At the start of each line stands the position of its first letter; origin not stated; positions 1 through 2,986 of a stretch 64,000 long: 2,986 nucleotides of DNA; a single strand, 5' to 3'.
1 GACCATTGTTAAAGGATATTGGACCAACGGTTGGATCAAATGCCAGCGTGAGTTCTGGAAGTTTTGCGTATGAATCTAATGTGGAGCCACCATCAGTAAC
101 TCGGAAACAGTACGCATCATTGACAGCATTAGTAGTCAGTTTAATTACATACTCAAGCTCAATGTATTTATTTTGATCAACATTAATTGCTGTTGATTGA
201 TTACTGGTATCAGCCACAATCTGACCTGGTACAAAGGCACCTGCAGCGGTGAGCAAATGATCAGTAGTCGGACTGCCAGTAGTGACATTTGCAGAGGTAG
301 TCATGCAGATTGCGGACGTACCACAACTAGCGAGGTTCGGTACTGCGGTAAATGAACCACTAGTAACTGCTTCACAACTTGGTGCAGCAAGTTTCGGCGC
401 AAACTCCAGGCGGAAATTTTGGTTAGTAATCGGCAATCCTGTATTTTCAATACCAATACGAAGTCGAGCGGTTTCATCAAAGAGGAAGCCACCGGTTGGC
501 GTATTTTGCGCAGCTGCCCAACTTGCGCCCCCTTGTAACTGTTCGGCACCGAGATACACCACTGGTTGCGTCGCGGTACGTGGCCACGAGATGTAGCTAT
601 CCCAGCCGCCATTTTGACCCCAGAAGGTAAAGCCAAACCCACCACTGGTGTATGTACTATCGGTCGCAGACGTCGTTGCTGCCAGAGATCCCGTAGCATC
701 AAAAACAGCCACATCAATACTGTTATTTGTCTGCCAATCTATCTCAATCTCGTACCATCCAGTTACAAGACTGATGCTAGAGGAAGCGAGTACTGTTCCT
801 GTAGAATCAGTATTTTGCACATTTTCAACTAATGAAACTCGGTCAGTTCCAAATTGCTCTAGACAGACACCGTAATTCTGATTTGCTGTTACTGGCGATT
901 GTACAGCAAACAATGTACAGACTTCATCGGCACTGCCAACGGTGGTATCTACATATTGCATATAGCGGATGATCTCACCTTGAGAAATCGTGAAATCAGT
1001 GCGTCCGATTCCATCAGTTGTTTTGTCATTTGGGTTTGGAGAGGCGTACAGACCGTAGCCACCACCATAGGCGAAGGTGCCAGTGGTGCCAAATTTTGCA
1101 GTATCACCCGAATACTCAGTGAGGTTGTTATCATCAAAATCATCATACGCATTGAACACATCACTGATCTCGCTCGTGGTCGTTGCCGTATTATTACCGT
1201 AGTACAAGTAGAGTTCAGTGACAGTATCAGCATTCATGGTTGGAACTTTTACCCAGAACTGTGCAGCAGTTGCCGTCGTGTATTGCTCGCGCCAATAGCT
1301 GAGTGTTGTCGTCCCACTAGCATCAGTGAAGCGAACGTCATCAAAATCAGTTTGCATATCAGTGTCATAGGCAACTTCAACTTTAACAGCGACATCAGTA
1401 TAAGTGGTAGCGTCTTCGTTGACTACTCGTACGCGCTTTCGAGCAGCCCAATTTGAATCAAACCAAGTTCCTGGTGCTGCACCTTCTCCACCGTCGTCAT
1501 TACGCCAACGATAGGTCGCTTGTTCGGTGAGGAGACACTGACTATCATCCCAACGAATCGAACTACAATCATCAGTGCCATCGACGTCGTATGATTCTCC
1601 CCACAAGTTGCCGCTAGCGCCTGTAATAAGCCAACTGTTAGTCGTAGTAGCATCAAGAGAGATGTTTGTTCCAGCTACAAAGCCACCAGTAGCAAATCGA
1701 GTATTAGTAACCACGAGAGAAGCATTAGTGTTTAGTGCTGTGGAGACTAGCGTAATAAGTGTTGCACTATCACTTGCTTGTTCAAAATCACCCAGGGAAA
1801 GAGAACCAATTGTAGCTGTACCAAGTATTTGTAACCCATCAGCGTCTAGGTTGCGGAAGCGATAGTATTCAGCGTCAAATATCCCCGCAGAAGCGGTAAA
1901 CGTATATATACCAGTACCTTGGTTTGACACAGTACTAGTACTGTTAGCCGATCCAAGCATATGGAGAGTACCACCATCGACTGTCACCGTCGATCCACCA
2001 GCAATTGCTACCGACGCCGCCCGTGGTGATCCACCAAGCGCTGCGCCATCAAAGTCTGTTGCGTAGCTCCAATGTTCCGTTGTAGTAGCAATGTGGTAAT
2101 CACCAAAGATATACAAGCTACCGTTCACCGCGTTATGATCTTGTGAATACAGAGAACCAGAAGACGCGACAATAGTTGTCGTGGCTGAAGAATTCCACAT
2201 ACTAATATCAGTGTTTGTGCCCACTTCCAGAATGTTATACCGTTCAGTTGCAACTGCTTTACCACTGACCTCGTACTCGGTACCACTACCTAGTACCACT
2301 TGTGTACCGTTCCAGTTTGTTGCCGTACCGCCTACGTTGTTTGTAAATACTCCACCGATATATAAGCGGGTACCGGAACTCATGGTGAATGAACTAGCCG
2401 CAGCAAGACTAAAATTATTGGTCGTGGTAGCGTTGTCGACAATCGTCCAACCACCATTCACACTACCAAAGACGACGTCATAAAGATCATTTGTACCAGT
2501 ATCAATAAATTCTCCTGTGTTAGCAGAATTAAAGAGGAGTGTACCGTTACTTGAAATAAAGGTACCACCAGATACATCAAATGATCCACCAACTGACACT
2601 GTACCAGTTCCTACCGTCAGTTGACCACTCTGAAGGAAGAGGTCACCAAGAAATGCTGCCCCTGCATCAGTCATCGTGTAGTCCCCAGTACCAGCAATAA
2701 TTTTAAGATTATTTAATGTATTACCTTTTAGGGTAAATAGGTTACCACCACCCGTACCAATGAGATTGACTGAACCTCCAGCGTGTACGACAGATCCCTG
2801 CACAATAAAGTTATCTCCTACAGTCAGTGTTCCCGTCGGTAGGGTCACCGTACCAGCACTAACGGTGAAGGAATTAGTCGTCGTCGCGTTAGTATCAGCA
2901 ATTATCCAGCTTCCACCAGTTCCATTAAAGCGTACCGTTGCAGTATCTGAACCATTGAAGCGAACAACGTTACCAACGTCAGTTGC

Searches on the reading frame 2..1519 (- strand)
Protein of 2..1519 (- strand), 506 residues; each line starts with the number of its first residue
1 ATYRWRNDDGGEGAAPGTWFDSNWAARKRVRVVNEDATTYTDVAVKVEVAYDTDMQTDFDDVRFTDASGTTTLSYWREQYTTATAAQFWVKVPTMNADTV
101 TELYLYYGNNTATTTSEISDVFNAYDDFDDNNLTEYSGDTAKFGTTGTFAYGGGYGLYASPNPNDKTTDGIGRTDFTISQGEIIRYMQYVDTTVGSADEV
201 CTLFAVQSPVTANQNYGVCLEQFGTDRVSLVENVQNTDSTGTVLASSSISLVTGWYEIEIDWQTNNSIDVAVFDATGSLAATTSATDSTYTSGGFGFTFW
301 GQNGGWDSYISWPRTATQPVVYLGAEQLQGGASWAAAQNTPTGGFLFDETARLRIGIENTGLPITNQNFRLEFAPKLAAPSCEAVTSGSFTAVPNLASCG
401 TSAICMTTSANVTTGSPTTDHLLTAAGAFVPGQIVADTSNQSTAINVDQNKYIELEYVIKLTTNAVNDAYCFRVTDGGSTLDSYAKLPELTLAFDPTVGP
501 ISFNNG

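Call 41: find_related_loci(query=A3, collection=genome_contigs, flank=10000)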
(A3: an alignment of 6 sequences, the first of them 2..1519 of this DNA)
Query A3 (506 aa) in genome_contigs; peptide patterns used: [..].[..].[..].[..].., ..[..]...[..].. (x = any residue, [..] = any of these).
249 stretches matched a pattern; 139 encode a relative of the query (tblastn E <= 1e-3); the best 80 are kept; 80 distinct loci.
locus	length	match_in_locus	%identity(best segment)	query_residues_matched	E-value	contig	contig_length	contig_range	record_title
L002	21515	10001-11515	73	2-506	0e+0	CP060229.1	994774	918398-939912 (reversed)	MAG: Candidatus Nomurabacteria bacterium isolate HK-STAS-PATE-25 chromosome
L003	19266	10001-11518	73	1-506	0e+0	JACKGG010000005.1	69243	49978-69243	MAG: Candidatus Nomurabacteria bacterium isolate HK-STAS-PATE-28 HK-STAS-PATE-28_5, whole genome shotgun sequence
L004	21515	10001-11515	67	2-506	0e+0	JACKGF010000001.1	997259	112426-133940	MAG: Candidatus Nomurabacteria bacterium isolate HK-STAS-PATE-27 HK-STAS-PATE-27_1, whole genome shotgun sequence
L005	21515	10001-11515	68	2-506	0e+0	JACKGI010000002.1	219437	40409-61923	MAG: Candidatus Nomurabacteria bacterium isolate HK-STAS-PATE-30 HK-STAS-PATE-30_2, whole genome shotgun sequence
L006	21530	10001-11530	67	3-506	0e+0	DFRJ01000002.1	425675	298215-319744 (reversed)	MAG TPA_asm: Patescibacteria group bacterium UBA3466 UBA3466_contig_839, whole genome shotgun sequence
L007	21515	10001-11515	61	3-506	0e+0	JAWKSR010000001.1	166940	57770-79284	MAG: Candidatus Paceibacterota bacterium isolate AC3.73 AC3.73.fa-1, whole genome shotgun sequence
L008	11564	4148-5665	60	3-506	0e+0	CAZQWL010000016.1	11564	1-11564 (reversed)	MAG TPA_asm: uncultured Candidatus Saccharibacteria bacterium isolate SRP345593_co1_165 genome assembly, contig: NODE_18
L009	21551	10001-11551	59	3-506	0e+0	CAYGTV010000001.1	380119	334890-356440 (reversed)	MAG TPA_asm: uncultured Candidatus Saccharibacteria bacterium isolate ERP117304_co2_145 genome assembly, contig: NODE_23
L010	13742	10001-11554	59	3-506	0e+0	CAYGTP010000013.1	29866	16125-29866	MAG TPA_asm: uncultured Candidatus Saccharibacteria bacterium isolate ERP117304_co2_175 genome assembly, contig: NODE_13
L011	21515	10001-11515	55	1-506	0e+0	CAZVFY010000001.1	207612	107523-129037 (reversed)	MAG TPA_asm: uncultured Candidatus Saccharibacteria bacterium isolate SRP063590_co1_123 genome assembly, contig: NODE_49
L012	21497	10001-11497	57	3-504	0e+0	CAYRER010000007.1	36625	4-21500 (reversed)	MAG TPA_asm: uncultured Candidatus Saccharibacteria bacterium isolate SRP323723_co1_135 genome assembly, contig: NODE_92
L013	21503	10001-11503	54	3-506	3e-180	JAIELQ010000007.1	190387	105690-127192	MAG: Patescibacteria group bacterium isolate co.spades.CONCOCT.1kb_083 c_000000000011, whole genome shotgun sequence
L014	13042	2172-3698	53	3-505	2e-179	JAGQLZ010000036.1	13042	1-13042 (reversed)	MAG: Candidatus Kaiserbacteria bacterium isolate HKST-UBA29 2010_472943, whole genome shotgun sequence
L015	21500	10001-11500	54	3-506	1e-178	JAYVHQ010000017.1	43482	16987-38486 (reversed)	MAG: Candidatus Kaiserbacteria bacterium isolate GL49_Down_metabinner_27 GL49_Down_metabinner_27_16, whole genome shotgu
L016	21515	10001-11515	55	3-506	1e-178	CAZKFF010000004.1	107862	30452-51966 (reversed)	MAG TPA_asm: uncultured Candidatus Saccharibacteria bacterium isolate SRP263527_co2_181 genome assembly, contig: NODE_10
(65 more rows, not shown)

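Call 54: find_related_loci(query=A3, collection=metagenome_contigs, flank=10000)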
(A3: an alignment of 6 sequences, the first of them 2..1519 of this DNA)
Query A3 (506 aa) in metagenome_contigs; peptide patterns used: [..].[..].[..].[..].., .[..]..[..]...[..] (x = any residue, [..] = any of these).
314 stretches matched a pattern; 154 encode a relative of the query (tblastn E <= 1e-3); the best 80 are kept; 80 distinct loci.
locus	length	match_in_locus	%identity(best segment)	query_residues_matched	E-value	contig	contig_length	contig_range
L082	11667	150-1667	67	1-506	0e+0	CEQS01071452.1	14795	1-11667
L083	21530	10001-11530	67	3-506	0e+0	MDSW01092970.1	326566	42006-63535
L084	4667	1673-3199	59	2-506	0e+0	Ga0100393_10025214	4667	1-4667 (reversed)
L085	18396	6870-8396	57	3-506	0e+0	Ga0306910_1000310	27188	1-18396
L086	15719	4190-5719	57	3-506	0e+0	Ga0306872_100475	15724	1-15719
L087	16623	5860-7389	57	3-506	0e+0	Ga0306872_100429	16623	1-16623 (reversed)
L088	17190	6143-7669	57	3-506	0e+0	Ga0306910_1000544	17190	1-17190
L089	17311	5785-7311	56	3-506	0e+0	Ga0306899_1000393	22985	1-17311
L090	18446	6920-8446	56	3-506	0e+0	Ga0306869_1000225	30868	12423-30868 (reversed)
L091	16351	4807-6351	54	3-506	0e+0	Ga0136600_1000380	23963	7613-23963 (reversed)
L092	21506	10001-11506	53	3-506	1e-178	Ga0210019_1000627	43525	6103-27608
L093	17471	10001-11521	53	3-506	1e-177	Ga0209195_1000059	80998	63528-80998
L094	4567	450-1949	54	3-506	0e+0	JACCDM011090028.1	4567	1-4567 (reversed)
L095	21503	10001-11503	52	3-506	3e-175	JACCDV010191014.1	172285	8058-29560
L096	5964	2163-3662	53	3-506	2e-177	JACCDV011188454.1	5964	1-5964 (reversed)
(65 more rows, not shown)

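Call 67: search_protein_families(library=ncbifam, proteins=[window:2-1519:-], max_evalue=0.01)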
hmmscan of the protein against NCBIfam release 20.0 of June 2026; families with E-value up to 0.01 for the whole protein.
window:2-1519:- (506 aa): 0 families

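Call 78: search_protein_families(library=pfam, proteins=[L002:12266-13849:+, L002:13922-15244:+, L002:15246-16457:+, L002:16566-18437:+, L002:18542-19495:+, L002:19497-20597:+], max_evalue=0.001)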
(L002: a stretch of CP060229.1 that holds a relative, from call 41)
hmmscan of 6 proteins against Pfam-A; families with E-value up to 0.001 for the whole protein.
L002:12266-13849:+ (527 aa): 4 families
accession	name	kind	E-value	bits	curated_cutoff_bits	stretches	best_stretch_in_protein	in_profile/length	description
PF16656.11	Pur_ac_phosph_N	-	3.2e-23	82.5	30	2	50-131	6-93/93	Purple acid Phosphatase, N-terminal domain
PF00041.27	fn3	-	3.5e-21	75.6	25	2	46-125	4-79/84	Fibronectin type III domain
PF25059.1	FN3_DSCAM-DSCAML_C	-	2.3e-10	41.1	39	0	340-391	25-74/89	DSCAM/DSCAML C-terminal Fn3-like domain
PF25300.1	Fn3_Dep-1_3rd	-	0.00081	19.7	26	0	49-113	2-70/85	Dep-1 third Fn3-like domain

L002:13922-15244:+ (440 aa): 2 families
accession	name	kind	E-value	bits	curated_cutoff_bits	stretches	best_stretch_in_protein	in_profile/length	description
PF00005.33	ABC_tran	-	2.1e-32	113.1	25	1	26-174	1-136/137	ABC transporter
PF02463.25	SMC_N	-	0.00014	21.8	40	0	22-57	9-45/220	RecF/RecN/SMC N terminal domain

L002:15246-16457:+ (403 aa): 2 families
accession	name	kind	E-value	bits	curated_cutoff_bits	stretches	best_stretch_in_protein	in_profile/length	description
PF12704.14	MacB_PCD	-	5.7e-19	69.6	27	1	21-243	1-204/207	MacB-like periplasmic core domain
PF02687.27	FtsX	-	1.8e-16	60.7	25.5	1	272-396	2-120/120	FtsX-like permease C-terminal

L002:16566-18437:+ (623 aa): 0 families

L002:18542-19495:+ (317 aa): 0 families

L002:19497-20597:+ (366 aa): 3 families
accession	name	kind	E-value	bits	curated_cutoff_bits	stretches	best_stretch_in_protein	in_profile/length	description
PF13948.11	DUF4215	-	5.5e-09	36.6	27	1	63-102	13-47/47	Domain of unknown function (DUF4215)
PF17936.7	Big_6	-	5.2e-06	27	27.6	0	134-194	16-78/83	Bacterial Ig domain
PF00404.24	Dockerin_1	-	1.3e-05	25.7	22.9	1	313-360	2-52/57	Dockerin type I domain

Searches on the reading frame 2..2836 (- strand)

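Call 23: search_protein_families(library=pfam, proteins=[window:2-2836:-], max_evalue=0.1)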
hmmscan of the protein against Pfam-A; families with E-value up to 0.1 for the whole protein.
window:2-2836:- (945 aa): 1 family
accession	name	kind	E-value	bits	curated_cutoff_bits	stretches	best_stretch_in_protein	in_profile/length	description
PF10102.14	DUF2341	-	1.5e-19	70.7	23.4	1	497-572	1-76/84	Domain of unknown function (DUF2341)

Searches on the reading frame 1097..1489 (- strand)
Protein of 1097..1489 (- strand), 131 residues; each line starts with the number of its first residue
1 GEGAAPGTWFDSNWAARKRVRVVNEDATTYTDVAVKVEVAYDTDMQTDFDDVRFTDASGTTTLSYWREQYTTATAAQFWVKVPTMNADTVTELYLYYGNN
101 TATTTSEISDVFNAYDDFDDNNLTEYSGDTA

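Call 52: search_protein_families(library=pfam, proteins=[window:1097-1489:-], max_evalue=1)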
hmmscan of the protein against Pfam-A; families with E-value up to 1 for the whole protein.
window:1097-1489:- (131 aa): 3 families
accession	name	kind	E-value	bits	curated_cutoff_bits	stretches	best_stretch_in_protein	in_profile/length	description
PF10102.14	DUF2341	-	4e-21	75.7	23.4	1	48-123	1-76/84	Domain of unknown function (DUF2341)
PF02247.22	Como_LCP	-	0.014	14.4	27.1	1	51-104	285-337/373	Large coat protein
PF21594.4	UBA_MELK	-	0.12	12.8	27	1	87-110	3-26/43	Maternal embryonic leucine zipper kinase, UBA domain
